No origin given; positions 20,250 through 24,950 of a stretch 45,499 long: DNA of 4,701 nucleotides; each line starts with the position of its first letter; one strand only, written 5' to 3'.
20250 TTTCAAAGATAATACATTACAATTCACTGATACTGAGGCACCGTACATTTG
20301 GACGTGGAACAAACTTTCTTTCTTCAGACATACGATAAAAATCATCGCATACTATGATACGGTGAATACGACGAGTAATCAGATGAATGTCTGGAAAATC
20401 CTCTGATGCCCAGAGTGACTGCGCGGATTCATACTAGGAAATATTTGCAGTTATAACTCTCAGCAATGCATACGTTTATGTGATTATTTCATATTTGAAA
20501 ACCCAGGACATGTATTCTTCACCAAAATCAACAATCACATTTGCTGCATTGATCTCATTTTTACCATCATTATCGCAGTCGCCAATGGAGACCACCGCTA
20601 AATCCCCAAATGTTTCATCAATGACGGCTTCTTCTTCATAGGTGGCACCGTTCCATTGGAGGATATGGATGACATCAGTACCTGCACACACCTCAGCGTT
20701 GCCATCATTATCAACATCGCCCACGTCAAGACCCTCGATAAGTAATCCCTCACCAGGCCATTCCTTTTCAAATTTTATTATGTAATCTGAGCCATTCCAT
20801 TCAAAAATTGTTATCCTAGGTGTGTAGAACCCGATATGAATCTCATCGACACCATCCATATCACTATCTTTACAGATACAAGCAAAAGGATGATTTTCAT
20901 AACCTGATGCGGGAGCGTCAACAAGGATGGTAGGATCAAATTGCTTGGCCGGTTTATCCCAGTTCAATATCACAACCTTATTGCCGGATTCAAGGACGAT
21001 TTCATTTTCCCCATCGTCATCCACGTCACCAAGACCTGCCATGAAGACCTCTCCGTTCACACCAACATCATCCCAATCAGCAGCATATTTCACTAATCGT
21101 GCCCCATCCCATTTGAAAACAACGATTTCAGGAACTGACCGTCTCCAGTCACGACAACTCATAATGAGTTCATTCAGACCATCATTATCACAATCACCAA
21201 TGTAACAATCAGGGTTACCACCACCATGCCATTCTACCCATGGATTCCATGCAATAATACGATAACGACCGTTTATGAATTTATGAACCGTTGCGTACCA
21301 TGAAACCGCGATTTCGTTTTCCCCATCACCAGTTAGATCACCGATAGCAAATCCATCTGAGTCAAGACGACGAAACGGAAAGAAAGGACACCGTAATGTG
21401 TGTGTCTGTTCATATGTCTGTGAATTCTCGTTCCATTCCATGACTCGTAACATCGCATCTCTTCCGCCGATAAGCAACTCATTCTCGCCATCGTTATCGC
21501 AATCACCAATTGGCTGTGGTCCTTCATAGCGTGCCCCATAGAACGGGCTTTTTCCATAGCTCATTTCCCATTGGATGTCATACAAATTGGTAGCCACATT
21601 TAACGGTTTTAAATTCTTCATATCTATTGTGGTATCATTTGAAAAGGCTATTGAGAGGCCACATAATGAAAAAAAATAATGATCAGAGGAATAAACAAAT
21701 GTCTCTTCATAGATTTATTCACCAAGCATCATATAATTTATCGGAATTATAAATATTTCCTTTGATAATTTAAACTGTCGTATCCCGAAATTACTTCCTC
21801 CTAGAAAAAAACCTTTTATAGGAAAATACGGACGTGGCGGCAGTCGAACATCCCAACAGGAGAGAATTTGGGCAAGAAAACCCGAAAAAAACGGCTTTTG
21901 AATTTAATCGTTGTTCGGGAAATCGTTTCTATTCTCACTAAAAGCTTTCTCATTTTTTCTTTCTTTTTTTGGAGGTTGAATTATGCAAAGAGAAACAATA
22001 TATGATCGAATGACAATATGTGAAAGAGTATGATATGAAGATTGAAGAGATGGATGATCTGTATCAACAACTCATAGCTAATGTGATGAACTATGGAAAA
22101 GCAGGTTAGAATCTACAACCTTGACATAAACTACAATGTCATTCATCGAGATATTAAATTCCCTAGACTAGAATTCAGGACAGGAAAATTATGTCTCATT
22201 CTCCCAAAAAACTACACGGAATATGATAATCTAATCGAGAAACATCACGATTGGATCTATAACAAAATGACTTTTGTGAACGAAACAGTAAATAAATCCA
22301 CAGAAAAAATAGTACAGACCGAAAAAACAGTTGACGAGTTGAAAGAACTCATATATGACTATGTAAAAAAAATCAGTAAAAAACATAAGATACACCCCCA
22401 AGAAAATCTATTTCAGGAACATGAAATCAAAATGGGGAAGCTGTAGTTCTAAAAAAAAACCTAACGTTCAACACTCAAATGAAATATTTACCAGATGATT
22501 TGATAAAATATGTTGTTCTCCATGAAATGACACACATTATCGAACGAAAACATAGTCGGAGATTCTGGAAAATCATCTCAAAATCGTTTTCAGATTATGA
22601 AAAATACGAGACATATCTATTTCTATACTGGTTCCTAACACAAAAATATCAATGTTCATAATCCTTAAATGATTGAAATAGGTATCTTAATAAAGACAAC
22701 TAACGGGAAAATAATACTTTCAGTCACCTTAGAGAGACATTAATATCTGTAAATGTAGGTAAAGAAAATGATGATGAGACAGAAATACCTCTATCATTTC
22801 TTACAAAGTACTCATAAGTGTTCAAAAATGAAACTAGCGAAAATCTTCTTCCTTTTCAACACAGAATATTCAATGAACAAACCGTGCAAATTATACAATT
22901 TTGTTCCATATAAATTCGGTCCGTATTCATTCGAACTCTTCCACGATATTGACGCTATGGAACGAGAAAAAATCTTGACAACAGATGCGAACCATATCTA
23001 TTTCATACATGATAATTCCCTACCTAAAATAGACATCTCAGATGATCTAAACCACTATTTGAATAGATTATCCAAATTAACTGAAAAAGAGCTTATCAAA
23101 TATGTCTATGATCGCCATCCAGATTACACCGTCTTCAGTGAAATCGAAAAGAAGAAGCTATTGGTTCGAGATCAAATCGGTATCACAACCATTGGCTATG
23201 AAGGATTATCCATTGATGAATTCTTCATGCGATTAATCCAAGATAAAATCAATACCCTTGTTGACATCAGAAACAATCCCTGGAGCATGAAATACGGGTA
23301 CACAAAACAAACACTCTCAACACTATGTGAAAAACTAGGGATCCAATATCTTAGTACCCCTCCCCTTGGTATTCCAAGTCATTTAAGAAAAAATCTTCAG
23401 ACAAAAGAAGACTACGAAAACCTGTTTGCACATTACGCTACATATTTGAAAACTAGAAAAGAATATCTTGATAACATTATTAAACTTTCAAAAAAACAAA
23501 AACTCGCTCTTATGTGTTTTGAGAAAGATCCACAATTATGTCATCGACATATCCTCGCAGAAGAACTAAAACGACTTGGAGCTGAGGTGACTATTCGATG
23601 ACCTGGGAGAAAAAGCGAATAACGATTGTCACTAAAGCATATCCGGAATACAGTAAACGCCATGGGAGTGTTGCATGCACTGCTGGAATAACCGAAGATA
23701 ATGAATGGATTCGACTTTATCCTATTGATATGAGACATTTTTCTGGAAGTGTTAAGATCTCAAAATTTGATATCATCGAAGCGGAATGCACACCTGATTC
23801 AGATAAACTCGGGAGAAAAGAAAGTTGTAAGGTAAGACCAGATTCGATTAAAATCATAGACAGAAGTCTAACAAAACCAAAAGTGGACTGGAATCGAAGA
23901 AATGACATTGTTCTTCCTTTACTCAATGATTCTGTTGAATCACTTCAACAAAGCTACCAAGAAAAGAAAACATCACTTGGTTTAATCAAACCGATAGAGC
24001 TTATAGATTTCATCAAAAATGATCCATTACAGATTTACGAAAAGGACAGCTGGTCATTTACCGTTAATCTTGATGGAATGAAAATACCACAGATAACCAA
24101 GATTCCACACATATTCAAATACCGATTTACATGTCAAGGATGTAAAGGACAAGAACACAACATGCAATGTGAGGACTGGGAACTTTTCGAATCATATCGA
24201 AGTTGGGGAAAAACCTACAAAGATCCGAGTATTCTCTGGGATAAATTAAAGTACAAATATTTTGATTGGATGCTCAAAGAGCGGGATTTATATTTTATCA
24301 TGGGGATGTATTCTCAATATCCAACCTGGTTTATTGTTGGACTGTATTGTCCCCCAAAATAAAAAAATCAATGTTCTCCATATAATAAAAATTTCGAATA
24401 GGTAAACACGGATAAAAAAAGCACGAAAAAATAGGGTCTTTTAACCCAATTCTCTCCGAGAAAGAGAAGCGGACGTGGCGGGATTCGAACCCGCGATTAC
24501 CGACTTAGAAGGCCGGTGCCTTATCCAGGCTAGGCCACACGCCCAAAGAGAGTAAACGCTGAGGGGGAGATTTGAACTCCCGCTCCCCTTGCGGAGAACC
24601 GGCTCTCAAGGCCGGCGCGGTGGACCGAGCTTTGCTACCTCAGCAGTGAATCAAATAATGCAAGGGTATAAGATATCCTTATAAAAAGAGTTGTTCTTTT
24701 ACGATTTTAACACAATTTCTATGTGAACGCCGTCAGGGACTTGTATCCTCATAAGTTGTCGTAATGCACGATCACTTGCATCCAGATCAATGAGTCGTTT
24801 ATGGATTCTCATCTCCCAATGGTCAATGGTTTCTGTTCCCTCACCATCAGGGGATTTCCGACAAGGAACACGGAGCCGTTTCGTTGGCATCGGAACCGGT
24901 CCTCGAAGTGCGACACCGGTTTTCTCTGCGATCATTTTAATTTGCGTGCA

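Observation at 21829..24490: Integrase-less 2.6-kb islet at tRNA-Arg(TCT), bounded by a tRNA-3'-end direct repeat with attP-like inverted repeats inside both ends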

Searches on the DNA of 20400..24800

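Call 84: search_rna_families(source=window, start=20400, end=24800, threshold=evalue, max_evalue=0.1)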
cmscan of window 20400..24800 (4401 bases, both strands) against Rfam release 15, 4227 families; matches with E-value up to 0.1: 2.
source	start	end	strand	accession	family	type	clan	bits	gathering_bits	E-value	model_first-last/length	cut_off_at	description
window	24470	24544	-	RF00005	tRNA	Gene; tRNA;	CL00001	65.2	29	4.5e-13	1-71/71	no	tRNA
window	24557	24644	-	RF00005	tRNA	Gene; tRNA;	CL00001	49.2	29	1.2e-08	1-71/71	no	tRNA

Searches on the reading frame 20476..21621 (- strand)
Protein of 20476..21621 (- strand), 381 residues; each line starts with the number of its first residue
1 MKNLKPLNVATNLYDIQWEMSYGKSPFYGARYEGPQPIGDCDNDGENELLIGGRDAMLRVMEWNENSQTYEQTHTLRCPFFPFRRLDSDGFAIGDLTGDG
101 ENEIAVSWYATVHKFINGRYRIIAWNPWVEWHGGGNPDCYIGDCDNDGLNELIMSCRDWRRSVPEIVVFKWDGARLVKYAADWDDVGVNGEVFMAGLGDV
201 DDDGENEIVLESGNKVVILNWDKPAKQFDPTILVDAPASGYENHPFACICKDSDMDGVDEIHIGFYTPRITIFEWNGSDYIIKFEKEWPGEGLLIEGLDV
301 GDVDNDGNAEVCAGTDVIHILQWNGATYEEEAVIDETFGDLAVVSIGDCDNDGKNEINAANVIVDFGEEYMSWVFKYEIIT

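Call 7: search_protein_families(library=pfam, proteins=[window:20476-21621:-], max_evalue=0.01)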
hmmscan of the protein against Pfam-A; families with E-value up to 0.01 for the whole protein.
window:20476-21621:- (381 aa): 3 families
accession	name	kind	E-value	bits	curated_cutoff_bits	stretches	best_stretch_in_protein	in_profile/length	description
PF13517.12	FG-GAP_3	-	2.5e-15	57.2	26.9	2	40-106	1-61/61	FG-GAP-like repeat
PF14783.12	BBS2_Mid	-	5.1e-09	36.6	27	0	39-72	5-38/108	Ciliary BBSome complex subunit 2, middle region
PF15907.11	Itfg2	-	0.001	18.8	27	0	38-74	80-116/330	Integrin-alpha FG-GAP repeat-containing protein 2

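Call 10: find_related_loci(query=window:20476-21621:-, collection=genome_contigs, flank=10000)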
Query window:20476-21621:- (381 aa) in genome_contigs; peptide patterns used: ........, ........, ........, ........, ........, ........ (x = any residue, [..] = any of these).
13 stretches matched a pattern; 1 encode a relative of the query (tblastn E <= 1e-3); 1 distinct loci.
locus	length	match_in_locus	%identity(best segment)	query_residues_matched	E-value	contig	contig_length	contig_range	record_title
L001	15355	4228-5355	84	1-377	0e+0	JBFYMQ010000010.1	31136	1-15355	MAG: Thermoplasmatales archaeon isolate PPR_0066 scaffold_124, whole genome shotgun sequence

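Call 30: search_protein_families(library=pfam, proteins=[L001:2511-3764:-, L001:2125-2442:+], max_evalue=0.01)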
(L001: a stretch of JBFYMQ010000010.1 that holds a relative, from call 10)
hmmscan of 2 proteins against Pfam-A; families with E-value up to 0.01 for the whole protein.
L001:2511-3764:- (417 aa): 5 families
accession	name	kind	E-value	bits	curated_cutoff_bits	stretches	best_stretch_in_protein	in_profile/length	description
PF13173.12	AAA_14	-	8.3e-38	129.8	27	1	36-159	2-129/129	AAA domain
PF13635.12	DUF4143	-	6.9e-24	84.8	28.1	1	213-348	2-151/160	Domain of unknown function (DUF4143)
PF13238.12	AAA_18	-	0.00059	20.7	29.4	1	39-70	1-30/128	AAA domain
PF20720.3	nSTAND3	-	0.00069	19.8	27.2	1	32-102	13-73/155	Novel STAND NTPase 3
PF13401.12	AAA_22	-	0.0062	17.3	27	0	35-72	4-45/130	AAA domain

L001:2125-2442:+ (105 aa): 1 family
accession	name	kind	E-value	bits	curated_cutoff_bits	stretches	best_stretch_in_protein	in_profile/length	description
PF02452.23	PemK_toxin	-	2.6e-08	34.5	23.1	1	5-98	2-107/109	PemK-like, MazF-like toxin of type II toxin-antitoxin system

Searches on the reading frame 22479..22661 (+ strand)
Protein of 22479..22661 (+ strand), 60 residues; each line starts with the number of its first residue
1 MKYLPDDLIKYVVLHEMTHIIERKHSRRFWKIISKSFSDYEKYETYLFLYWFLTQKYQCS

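Call 7: search_protein_families(library=pfam, proteins=[window:22479-22661:+], max_evalue=0.01)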
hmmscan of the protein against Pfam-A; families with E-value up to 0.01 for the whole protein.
window:22479-22661:+ (60 aa): 2 families
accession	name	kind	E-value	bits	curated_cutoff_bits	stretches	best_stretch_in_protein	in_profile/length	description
PF01863.23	YgjP-like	-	8.1e-14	52.6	26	1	4-47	161-204/207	YgjP-like, metallopeptidase domain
PF08325.16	WLM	-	1.9e-05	25.3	26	1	2-42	76-116/190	WLM domain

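Call 8: search_protein_families(library=padloc, proteins=[window:22479-22661:+], max_evalue=0.01)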
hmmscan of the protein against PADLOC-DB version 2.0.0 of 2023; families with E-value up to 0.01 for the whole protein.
window:22479-22661:+ (60 aa): 0 families

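Call 9: search_protein_families(library=phrogs, proteins=[window:22479-22661:+], max_evalue=0.01)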
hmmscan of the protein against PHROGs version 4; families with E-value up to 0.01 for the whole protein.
window:22479-22661:+ (60 aa): 1 family
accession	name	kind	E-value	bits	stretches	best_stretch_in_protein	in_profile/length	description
phrog_35874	-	unknown function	0.00011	23.1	1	2-49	109-156/171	-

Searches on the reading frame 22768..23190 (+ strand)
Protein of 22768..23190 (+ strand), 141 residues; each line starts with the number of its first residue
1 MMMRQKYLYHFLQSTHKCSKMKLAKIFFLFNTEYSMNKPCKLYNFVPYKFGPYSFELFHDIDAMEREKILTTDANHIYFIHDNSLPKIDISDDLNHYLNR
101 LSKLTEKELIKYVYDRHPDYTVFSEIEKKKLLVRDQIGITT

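Call 79: search_protein_families(library=pfam, proteins=[window:22768-23190:+], max_evalue=5)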
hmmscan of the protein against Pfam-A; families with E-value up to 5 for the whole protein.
seq(141 aa): 2 families
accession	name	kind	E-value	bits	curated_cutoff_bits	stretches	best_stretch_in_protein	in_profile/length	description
PF01191.24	RNA_pol_Rpb5_C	-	0.099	12.9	23.5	1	78-110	27-55/73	RNA polymerase Rpb5, C-terminal domain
PF17788.7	HypF_C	-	0.14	13.3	23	1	82-123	31-72/99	HypF Kae1-like domain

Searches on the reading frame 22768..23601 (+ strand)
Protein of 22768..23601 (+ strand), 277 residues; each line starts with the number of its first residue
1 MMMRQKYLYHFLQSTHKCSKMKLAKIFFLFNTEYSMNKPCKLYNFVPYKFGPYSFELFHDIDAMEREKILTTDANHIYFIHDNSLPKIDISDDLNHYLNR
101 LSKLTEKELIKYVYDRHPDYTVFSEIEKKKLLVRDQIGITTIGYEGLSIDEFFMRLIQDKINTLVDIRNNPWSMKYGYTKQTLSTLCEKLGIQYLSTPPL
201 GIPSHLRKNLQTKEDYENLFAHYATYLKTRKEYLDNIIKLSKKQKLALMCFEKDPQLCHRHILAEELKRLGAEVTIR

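Call 7: search_protein_families(library=pfam, proteins=[window:22768-23601:+], max_evalue=0.01)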
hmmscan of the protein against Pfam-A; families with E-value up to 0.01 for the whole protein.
window:22768-23601:+ (277 aa): 3 families
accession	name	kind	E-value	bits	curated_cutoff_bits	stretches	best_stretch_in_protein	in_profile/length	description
PF04343.18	DUF488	-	3.7e-29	102.3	22.2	1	148-266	1-120/121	Domain of unknown function DUF488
PF22751.1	DUF488-N3a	-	2.4e-07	31.5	27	1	207-269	49-116/118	Active DUF488-N3 subclade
PF22752.1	DUF488-N3i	-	0.00025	22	27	1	205-268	48-112/131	Inactive DUF488-N3 subclade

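Call 8: search_protein_families(library=padloc, proteins=[window:22768-23601:+], max_evalue=0.01)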
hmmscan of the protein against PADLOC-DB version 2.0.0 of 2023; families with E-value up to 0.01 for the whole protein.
window:22768-23601:+ (277 aa): 7 families
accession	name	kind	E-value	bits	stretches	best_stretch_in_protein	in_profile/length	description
PDLC04505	PDC-M19A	-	5.9e-76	253.7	1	1-270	1-284/294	-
PDLC04504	PDC-M19A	-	2.2e-41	139.7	1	94-270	34-224/234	-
PDLC04658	PDC-M45C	-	1.8e-14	51.7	1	139-276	3-141/145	-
PDLC04657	PDC-M45B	-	1.9e-14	51.7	1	139-274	6-140/204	-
PDLC03184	Specificity_I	-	0.00014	18.7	1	23-72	433-481/554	Type I specificity subunit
PDLC02990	DarG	-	0.00056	17.5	1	8-74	176-232/329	-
PDLC03323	MTase_II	-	0.0057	13.8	0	57-108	126-178/330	Type II methyltransferase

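Call 9: search_protein_families(library=phrogs, proteins=[window:22768-23601:+], max_evalue=0.01)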
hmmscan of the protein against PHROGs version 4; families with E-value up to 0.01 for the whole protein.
window:22768-23601:+ (277 aa): 3 families
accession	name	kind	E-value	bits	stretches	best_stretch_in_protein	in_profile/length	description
phrog_14939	-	unknown function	1.9e-35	123.6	1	7-268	11-298/313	-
phrog_2450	-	unknown function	3.4e-12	47.6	1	211-275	91-158/346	-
phrog_22076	-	unknown function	0.00024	22.4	1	231-271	29-69/83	-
